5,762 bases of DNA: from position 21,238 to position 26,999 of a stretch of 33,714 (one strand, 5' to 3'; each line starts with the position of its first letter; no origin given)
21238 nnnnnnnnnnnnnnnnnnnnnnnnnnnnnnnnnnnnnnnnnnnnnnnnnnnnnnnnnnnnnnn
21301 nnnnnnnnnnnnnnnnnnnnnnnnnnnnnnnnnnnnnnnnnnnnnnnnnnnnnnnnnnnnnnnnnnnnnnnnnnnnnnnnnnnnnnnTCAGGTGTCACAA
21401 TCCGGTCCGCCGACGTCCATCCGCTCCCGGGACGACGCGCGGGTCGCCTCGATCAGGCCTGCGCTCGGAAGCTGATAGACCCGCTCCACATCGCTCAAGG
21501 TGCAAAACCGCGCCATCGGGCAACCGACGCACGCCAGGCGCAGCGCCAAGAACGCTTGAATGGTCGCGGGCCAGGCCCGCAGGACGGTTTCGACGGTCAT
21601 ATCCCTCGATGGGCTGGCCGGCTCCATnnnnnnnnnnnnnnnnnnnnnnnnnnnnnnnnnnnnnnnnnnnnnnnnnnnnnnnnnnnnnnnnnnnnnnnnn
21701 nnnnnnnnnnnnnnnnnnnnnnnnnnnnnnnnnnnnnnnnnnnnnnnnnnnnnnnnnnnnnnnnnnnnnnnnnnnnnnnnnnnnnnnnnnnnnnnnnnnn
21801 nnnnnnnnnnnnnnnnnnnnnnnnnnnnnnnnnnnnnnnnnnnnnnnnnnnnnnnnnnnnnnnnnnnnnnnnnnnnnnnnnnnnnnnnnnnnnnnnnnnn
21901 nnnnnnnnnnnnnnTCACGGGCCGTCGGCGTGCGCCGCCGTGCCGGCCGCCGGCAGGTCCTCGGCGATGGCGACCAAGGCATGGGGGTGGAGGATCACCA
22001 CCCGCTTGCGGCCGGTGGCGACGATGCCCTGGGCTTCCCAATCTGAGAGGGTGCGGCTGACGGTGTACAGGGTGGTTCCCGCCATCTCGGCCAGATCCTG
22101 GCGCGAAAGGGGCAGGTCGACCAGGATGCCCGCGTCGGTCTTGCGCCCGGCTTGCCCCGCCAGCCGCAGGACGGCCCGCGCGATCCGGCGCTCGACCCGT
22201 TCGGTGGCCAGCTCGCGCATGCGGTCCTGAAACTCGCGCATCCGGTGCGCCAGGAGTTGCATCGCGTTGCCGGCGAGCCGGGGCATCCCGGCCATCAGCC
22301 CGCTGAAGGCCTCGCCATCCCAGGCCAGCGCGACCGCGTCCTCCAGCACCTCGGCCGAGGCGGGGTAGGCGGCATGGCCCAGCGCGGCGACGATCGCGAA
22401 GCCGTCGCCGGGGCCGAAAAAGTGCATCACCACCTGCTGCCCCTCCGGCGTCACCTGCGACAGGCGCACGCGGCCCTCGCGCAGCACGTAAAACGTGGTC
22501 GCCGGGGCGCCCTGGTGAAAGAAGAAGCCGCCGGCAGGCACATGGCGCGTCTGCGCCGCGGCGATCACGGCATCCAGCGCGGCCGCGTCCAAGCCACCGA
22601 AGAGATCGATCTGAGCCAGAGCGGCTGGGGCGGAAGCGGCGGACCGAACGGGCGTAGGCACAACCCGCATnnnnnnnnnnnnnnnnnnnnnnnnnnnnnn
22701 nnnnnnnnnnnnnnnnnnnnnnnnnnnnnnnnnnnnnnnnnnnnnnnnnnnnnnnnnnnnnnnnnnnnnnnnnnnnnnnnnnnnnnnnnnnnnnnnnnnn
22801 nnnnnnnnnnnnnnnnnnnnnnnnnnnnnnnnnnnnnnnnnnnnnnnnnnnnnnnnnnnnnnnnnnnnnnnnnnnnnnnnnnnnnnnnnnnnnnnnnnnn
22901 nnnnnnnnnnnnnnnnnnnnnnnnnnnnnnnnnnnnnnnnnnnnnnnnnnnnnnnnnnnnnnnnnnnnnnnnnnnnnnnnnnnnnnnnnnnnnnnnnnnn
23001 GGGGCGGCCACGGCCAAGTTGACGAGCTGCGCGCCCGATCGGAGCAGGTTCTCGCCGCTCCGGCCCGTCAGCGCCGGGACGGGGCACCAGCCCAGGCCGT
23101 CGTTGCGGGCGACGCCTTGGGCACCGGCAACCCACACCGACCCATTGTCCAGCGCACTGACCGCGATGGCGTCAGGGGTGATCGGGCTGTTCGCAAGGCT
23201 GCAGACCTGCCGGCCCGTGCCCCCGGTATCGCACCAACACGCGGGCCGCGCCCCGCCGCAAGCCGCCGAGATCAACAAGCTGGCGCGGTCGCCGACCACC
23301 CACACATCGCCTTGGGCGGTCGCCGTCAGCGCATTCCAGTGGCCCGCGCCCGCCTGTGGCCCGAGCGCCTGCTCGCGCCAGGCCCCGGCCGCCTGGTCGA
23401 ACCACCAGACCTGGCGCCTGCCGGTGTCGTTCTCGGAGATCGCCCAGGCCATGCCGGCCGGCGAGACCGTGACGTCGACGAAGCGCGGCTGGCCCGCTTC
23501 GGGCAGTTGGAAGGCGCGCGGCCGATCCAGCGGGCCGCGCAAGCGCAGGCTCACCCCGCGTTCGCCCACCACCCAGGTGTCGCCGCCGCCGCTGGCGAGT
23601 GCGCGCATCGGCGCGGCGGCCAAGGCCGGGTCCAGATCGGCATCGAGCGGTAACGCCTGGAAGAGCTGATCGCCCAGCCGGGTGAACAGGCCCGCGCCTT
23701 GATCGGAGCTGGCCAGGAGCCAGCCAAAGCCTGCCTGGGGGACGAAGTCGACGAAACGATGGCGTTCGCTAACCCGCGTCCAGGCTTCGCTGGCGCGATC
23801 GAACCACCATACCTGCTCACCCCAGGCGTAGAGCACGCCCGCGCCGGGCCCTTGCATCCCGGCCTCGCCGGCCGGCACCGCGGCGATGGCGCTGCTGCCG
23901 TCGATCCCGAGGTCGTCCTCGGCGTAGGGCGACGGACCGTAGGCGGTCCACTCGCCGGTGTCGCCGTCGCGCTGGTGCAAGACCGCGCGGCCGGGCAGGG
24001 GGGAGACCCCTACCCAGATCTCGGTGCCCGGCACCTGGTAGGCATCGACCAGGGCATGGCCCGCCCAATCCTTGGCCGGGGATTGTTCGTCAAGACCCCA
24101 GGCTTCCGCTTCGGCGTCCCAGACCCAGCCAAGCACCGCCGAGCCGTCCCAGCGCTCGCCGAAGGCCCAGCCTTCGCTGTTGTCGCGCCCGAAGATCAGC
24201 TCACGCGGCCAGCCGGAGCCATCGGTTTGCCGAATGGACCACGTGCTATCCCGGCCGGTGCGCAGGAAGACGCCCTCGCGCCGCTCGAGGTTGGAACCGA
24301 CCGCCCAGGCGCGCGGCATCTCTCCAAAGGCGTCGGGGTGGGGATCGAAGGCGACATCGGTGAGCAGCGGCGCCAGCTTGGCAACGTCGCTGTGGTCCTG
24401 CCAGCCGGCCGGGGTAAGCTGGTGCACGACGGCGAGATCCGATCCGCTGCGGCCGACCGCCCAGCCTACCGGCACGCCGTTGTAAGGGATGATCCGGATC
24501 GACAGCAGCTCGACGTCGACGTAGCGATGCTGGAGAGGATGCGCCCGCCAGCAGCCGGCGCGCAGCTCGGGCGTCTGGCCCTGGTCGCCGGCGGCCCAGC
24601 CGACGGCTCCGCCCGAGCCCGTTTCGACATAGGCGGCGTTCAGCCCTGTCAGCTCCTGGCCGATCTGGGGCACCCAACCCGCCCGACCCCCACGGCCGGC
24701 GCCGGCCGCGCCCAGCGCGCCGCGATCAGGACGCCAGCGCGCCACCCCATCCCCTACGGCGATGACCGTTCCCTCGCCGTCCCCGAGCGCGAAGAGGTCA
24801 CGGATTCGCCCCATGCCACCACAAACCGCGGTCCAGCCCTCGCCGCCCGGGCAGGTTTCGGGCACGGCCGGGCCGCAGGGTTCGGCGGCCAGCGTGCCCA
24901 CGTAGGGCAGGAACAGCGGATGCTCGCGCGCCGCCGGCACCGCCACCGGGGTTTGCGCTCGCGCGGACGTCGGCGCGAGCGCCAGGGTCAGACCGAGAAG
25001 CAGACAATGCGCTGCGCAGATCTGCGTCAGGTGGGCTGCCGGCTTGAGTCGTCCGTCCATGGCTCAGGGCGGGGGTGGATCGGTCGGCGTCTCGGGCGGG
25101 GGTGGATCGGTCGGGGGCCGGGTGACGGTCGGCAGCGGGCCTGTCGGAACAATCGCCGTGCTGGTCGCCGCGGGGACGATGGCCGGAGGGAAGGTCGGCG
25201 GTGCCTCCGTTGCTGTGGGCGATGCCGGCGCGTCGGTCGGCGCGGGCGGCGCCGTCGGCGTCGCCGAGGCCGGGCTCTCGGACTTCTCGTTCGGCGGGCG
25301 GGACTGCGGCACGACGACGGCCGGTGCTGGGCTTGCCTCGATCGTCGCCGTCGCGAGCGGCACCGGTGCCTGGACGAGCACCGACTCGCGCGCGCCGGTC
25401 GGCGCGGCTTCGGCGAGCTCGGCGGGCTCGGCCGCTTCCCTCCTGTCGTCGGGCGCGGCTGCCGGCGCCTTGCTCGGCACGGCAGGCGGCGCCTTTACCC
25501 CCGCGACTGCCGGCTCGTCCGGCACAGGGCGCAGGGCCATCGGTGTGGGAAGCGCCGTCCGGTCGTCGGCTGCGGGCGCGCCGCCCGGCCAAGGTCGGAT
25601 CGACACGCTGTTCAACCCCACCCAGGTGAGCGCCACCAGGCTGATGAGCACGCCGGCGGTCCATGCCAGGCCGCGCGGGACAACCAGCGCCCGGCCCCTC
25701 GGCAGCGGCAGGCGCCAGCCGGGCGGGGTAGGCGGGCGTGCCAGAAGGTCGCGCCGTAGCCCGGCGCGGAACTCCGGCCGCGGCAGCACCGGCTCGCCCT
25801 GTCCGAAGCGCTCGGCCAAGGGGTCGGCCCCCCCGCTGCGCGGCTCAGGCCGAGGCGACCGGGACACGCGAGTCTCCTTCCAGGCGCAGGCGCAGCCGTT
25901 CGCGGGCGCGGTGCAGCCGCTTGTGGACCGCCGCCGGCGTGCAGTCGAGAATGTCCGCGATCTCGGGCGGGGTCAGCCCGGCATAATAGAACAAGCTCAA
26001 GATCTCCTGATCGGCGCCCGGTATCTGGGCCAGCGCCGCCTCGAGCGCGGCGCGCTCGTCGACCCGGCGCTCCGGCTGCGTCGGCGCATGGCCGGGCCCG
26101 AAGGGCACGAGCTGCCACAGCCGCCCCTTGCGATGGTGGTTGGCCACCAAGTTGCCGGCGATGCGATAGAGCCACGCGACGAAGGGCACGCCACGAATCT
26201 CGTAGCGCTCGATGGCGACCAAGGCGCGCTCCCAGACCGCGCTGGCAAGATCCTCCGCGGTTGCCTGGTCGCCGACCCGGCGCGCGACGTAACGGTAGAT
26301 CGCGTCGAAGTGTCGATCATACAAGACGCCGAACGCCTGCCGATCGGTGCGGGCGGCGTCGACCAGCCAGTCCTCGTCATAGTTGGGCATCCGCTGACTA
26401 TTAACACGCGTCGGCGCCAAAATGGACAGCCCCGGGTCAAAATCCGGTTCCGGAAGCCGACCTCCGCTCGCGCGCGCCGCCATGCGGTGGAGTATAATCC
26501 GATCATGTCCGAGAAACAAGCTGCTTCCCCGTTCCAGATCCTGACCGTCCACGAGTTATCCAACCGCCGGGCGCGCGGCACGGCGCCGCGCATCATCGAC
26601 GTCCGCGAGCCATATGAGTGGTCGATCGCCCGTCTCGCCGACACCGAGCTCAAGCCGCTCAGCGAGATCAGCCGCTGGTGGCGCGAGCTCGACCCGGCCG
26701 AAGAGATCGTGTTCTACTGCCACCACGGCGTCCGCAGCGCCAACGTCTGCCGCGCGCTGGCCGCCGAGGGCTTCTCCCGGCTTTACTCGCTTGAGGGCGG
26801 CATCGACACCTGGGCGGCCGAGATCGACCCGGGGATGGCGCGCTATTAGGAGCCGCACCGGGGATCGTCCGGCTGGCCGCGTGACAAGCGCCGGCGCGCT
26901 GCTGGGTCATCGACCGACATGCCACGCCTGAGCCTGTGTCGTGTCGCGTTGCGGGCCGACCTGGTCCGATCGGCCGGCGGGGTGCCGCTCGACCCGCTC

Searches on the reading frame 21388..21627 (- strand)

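Call 4: search_protein_families(library=pfam, proteins=[window:21388-21627:-], max_evalue=0.01)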
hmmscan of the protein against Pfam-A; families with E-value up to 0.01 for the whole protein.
window:21388-21627:- (79 aa): 1 family
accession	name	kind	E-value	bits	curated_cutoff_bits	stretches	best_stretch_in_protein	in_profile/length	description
PF08984.16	DUF1858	-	2.6e-08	34.3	32.2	1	8-55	3-55/59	Domain of unknown function (DUF1858)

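Call 6: search_protein_families(library=ncbifam, proteins=[window:21388-21627:-], max_evalue=0.01)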
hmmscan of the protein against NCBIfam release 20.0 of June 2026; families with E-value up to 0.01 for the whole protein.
window:21388-21627:- (79 aa): 1 family
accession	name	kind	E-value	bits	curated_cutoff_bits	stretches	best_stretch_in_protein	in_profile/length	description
TIGR03980.1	prismane_assoc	subfamily_domain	1.9e-14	53.4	44.95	1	8-60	3-55/58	hybrid cluster protein-associated redox disulfide domain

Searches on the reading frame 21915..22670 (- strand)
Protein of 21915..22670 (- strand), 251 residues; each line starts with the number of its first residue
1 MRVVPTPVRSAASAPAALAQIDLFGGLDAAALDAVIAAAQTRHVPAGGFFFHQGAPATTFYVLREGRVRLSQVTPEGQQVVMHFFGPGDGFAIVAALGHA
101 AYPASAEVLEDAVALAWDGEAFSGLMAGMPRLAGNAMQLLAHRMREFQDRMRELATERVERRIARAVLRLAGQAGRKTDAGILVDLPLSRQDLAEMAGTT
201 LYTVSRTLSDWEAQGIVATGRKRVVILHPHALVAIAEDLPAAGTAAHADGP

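Call 4: search_protein_families(library=pfam, proteins=[window:21915-22670:-], max_evalue=0.01)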
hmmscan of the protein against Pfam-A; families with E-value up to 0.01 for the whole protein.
window:21915-22670:- (251 aa): 5 families
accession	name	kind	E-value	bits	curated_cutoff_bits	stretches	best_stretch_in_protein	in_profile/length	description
PF00027.35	cNMP_binding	-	2.1e-19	69.7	27.5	1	42-127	2-87/89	Cyclic nucleotide-binding domain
PF13545.12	HTH_Crp_2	-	8.3e-19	67.8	27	1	162-234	2-69/70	Crp-like helix-turn-helix domain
PF00325.26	Crp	-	1.1e-07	31.9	21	1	186-216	1-31/32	Bacterial regulatory proteins, crp family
PF12802.13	MarR_2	-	0.00092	19.8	27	1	187-219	18-52/61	MarR family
PF25213.1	HVO_A0261_N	-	0.0027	18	35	1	182-219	19-56/86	HVO_A0261 N-terminal domain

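Call 6: search_protein_families(library=ncbifam, proteins=[window:21915-22670:-], max_evalue=0.01)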
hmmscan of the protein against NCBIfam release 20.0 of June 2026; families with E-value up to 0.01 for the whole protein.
window:21915-22670:- (251 aa): 12 families
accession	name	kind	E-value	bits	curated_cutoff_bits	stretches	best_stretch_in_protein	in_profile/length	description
NF050806.1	TransRegFixKCaul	equivalog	3.1e-21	75.6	300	1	35-233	19-211/215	transcriptional regulator FixK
NF052518.1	TransRegLdrP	equivalog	4.9e-19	69.1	300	1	51-238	11-190/195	transcriptional regulator LdrP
NF006901.0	PRK09392.1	equivalog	4.5e-16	58.9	211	1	17-237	8-222/236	transcriptional activator FtrB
NF053664.1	TransRegPtrACyano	equivalog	4e-15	55.7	300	1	61-228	31-192/196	Crp/Fnr family transcriptional regulator PtrA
NF008365.0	PRK11161.1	subfamily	4.2e-15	55.7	228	1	32-237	42-244/250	fumarate/nitrate reduction transcriptional regulator Fnr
NF008732.0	PRK11753.1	equivalog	1.4e-14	54.1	266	1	30-226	14-210/214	cAMP-activated global transcriptional regulator CRP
TIGR03697.1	NtcA_cyano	equivalog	1.5e-13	50.9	244.95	1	50-232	4-188/193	global nitrogen regulator NtcA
NF045989.1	TransRegFnrLRhodb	equivalog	6.9e-11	41.8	300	1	42-235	39-234/245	transcriptional regulator FnrL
NF050815.1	TransActFtrBCaul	equivalog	1.4e-08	34.3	300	1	19-237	12-224/251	transcriptional activator FtrB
NF041163.2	encap_f2b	equivalog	2.3e-07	30.3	400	1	13-152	68-208/450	family 2B encapsulin nanocompartment shell protein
NF058543.1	ActPatMycb56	equivalog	3.1e-07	29.5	460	1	21-148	1-126/317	acetyltransferase Pat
NF010499.0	PRK13918.1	equivalog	1.7e-06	27.7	274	1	46-237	19-202/205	CRP/FNR family transcriptional regulator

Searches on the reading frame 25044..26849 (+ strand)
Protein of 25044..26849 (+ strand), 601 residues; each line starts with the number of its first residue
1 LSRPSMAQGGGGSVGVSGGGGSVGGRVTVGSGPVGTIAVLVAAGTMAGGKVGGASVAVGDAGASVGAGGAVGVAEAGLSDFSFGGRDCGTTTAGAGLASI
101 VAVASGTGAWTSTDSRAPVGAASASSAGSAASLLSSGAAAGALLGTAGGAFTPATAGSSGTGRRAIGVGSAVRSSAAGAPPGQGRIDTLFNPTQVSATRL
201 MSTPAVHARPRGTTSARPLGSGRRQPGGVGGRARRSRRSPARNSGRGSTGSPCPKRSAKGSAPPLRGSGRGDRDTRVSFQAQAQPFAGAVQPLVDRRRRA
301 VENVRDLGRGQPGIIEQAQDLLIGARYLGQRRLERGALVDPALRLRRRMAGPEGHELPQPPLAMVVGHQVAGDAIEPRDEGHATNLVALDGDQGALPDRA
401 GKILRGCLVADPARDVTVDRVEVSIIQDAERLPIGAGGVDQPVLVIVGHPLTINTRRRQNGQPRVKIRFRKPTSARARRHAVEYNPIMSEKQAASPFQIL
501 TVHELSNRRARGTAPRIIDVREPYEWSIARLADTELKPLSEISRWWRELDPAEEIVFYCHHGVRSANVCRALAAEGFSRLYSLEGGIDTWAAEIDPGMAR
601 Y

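Call 5: search_protein_families(library=pfam, proteins=[window:25044-26849:+], max_evalue=0.01)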
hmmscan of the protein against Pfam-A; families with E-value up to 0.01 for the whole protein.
window:25044-26849:+ (601 aa): 1 family
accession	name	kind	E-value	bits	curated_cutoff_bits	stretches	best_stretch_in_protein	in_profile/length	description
PF00581.25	Rhodanese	-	1.7e-13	51.3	22.2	1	502-592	2-101/102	Rhodanese-like domain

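Call 6: search_protein_families(library=ncbifam, proteins=[window:25044-26849:+], max_evalue=0.01)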
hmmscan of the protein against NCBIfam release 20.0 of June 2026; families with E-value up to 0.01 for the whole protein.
window:25044-26849:+ (601 aa): 9 families
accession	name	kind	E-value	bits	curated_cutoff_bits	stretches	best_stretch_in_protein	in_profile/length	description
NF005902.0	PRK07878.1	equivalog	6.1e-17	61.6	647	1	488-601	277-392/392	adenylyltransferase/sulfurtransferase MoeZ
NF005646.0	PRK07411.1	equivalog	7.9e-11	41.7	633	1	490-601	274-390/390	molybdopterin-synthase adenylyltransferase MoeB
NF033833.0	rhodan_ChrE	equivalog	2.9e-10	40.1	120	1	501-598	6-105/108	rhodanese family chromate resistance protein ChrE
NF045521.1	rhoda_near_glyco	subfamily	1.7e-09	37.6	145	1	495-592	15-110/144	rhodanese homology domain-containing protein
NF041203.1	rhodanese_LYCAU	equivalog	2.8e-09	36.7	115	1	516-593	38-119/126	rhodanese-related (seleno)protein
NF001195.0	PRK00162.1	equivalog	3.5e-09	36.9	102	1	497-594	4-100/108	thiosulfate sulfurtransferase GlpE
NF006444.0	PRK08762.1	equivalog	1.1e-08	34.1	449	1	498-593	15-110/387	molybdopterin-synthase adenylyltransferase MoeB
NF001133.1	PRK00142.1-1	equivalog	2.7e-08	33.7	170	1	515-595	122-208/229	oxygen-dependent tRNA uridine(34) hydroxylase TrhO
TIGR04271.1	ThiI_C_thiazole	equivalog_domain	0.00078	19.5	70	1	513-579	25-95/101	thiazole biosynthesis protein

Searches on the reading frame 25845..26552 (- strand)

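Call 5: search_protein_families(library=pfam, proteins=[window:25845-26552:-], max_evalue=0.01)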
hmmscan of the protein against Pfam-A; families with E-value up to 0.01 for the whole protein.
window:25845-26552:- (235 aa): 6 families
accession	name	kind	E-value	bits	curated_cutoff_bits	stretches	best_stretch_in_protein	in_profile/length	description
PF04542.20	Sigma70_r2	-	2.3e-16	59.7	24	1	77-143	1-68/71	Sigma-70 region 2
PF08281.18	Sigma70_r4_2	-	2.1e-13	50.1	25.7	1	168-220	2-54/54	Sigma-70, region 4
PF04545.22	Sigma70_r4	-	1.9e-08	34.1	24.1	1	173-221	1-49/50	Sigma-70, region 4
PF07638.17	Sigma70_ECF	-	9.4e-06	26.1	21.1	1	163-223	119-182/185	ECF sigma factor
PF12840.13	HTH_20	-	7.8e-05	23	27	1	183-214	8-40/51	Helix-turn-helix domain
PF13384.12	HTH_23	-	0.00022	21.3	24.6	1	188-218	13-44/50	Homeodomain-like domain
